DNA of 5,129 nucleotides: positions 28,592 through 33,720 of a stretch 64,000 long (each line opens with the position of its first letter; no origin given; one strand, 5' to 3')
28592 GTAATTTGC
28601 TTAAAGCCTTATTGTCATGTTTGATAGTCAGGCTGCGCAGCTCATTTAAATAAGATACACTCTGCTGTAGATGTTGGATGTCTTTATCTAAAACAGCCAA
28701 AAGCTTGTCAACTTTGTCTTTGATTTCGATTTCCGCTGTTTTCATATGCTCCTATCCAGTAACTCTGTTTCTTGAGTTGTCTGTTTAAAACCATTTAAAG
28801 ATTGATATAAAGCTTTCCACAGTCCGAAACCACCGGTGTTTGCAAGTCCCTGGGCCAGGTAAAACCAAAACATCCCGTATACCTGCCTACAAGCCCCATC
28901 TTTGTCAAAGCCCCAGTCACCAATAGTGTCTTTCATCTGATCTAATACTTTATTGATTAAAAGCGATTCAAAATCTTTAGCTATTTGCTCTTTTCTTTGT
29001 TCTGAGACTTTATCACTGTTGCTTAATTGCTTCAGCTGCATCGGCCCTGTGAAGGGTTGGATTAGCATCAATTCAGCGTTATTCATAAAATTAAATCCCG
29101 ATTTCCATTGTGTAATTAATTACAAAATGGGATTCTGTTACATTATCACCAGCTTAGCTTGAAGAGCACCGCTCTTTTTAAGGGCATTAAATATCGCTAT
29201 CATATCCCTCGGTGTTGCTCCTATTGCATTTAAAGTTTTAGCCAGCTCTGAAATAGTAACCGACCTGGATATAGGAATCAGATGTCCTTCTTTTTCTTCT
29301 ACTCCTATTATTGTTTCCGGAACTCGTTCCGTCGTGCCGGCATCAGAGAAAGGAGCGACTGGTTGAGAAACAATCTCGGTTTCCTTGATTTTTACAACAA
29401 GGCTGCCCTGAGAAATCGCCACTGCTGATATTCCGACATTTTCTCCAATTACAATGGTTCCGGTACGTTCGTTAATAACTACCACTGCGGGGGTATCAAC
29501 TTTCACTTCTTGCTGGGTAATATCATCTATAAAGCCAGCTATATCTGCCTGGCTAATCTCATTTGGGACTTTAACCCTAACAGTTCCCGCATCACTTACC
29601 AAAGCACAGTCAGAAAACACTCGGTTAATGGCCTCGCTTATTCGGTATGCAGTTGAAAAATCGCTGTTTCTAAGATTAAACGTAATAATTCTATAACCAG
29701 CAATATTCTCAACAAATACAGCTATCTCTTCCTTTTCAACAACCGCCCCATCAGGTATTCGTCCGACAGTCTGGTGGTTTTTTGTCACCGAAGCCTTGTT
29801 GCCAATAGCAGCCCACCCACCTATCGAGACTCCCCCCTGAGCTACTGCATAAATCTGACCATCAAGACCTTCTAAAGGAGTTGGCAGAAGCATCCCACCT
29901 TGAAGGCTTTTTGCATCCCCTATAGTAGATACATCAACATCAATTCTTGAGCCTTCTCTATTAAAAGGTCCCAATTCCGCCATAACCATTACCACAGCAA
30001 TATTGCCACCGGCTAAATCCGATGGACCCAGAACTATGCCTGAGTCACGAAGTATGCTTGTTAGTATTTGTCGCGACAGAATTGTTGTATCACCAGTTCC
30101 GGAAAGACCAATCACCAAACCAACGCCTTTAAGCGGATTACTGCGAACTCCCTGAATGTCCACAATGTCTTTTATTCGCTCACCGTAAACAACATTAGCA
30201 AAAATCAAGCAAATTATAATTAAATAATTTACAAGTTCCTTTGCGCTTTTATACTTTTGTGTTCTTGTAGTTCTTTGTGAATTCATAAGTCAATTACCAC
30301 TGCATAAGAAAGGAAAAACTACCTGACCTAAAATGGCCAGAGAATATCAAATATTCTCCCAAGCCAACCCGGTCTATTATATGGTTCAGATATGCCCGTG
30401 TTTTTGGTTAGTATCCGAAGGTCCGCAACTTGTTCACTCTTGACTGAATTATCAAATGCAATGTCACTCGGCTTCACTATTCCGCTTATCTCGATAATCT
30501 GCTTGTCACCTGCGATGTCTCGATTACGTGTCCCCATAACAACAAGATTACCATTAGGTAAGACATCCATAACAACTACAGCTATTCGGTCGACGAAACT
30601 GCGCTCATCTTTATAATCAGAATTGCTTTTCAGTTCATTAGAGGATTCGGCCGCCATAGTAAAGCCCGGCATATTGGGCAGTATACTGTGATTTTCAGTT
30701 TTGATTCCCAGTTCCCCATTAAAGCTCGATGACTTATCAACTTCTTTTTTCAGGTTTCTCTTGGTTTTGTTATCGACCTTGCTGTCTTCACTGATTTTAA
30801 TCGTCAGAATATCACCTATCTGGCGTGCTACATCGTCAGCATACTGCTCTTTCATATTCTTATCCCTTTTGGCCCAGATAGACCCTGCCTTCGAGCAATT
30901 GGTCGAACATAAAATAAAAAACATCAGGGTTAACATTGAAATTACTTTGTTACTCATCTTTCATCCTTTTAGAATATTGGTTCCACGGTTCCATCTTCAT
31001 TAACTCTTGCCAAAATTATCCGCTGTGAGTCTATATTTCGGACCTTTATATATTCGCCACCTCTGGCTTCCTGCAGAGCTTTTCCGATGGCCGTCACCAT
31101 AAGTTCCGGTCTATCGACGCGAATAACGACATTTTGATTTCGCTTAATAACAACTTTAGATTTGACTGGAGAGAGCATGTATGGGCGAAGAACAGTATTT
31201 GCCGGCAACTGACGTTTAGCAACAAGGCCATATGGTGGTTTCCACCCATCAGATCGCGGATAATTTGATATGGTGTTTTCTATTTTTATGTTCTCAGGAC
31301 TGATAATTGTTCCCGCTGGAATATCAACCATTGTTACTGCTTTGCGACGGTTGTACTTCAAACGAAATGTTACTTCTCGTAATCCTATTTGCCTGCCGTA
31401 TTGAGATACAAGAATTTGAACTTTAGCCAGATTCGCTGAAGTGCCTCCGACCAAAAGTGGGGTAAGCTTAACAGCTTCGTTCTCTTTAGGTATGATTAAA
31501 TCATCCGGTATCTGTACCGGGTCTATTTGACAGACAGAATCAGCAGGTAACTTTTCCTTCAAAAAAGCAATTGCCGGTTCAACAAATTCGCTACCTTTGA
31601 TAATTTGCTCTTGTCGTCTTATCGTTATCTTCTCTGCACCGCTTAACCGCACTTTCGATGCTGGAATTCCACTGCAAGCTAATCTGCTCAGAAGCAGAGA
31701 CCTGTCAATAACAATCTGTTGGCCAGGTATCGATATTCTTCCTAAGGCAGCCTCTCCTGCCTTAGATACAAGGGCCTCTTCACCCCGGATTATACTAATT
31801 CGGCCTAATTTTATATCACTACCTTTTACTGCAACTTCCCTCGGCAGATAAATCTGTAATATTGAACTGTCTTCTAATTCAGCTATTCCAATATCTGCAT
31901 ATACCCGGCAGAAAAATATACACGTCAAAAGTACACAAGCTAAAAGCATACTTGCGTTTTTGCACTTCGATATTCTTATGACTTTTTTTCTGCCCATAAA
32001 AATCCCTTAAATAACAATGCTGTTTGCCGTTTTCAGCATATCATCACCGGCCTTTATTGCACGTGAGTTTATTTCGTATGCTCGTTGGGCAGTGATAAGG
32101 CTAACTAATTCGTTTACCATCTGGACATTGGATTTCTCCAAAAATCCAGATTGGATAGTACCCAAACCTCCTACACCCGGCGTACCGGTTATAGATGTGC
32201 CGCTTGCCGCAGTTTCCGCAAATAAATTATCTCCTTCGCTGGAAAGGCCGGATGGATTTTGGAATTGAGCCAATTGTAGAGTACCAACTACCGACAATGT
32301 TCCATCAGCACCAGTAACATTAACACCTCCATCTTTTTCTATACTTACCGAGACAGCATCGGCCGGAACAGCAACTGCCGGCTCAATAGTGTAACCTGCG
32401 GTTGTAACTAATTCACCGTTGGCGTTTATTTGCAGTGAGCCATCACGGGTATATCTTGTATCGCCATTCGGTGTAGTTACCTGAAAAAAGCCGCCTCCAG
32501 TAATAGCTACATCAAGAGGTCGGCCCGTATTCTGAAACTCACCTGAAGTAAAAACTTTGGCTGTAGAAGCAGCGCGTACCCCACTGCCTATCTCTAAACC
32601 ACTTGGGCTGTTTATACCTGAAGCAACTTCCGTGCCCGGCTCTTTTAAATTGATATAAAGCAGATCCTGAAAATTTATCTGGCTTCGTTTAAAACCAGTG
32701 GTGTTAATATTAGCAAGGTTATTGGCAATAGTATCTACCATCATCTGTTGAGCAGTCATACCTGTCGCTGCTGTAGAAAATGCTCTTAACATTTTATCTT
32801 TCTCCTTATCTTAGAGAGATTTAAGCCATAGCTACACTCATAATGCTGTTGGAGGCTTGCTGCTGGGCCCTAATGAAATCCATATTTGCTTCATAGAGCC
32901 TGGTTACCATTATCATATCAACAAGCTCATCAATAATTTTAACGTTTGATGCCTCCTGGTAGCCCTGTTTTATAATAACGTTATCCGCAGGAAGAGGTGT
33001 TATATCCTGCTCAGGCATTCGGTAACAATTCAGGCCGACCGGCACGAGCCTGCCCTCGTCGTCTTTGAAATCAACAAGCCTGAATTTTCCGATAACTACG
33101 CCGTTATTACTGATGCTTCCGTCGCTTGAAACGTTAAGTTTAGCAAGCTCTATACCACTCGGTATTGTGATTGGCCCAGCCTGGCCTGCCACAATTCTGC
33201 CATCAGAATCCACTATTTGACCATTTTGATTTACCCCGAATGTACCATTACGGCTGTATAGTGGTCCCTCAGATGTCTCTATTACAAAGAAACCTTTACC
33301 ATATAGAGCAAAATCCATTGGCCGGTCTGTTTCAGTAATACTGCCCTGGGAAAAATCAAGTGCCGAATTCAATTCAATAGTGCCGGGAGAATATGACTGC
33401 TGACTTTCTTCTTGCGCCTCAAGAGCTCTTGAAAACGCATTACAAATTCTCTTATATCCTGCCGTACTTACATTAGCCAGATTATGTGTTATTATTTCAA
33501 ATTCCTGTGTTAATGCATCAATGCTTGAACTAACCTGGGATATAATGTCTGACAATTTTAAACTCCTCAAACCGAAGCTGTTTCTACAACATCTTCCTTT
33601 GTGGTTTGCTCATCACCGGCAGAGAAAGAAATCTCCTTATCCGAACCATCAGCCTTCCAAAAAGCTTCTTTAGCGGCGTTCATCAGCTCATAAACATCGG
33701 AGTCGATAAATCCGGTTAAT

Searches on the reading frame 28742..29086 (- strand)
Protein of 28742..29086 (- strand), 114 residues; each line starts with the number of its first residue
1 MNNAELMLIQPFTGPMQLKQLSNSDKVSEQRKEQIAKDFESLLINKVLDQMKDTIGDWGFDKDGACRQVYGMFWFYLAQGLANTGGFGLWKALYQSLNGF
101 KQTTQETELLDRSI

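Call 7: search_protein_families(library=pfam, max_evalue=0.00001, proteins=[window:28742-29086:-])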
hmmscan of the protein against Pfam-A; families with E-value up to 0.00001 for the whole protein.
window:28742-29086:- (114 aa): 0 families

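Call 57: search_protein_families(library=ncbifam, max_evalue=0.001, proteins=[window:28742-29086:-])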
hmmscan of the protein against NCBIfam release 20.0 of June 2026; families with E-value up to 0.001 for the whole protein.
window:28742-29086:- (114 aa): 2 families
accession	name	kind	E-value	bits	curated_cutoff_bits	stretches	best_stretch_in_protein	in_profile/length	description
TIGR02541.1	flagell_FlgJ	equivalog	1.9e-06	28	193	1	17-101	10-92/294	flagellar assembly peptidoglycan hydrolase FlgJ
NF009431.0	PRK12790.1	equivalog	7.7e-05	22.6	110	1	26-97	31-106/115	flagellar assembly peptidoglycan hydrolase FlgJ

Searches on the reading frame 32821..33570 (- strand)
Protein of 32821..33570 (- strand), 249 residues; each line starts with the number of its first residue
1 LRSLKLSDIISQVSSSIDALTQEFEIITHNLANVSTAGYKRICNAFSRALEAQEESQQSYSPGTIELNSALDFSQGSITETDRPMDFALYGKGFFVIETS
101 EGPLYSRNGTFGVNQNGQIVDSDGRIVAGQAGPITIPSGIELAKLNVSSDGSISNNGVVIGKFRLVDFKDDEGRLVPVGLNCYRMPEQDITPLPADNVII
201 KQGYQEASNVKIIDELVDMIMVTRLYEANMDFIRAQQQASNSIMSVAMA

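Call 8: search_protein_families(library=pfam, max_evalue=0.00001, proteins=[window:32821-33570:-])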
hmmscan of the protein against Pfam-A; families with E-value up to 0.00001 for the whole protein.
window:32821-33570:- (249 aa): 2 families
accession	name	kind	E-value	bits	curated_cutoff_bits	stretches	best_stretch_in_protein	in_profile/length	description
PF22692.1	LlgE_F_G_D1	-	9.3e-15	55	27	1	88-154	1-63/64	Flagellar hook protein FlgE/F/G D1 domain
PF06429.18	Flg_bbr_C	-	7.3e-11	41.8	23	1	201-243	1-43/46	Flagellar basal body rod FlgEFG protein C-terminal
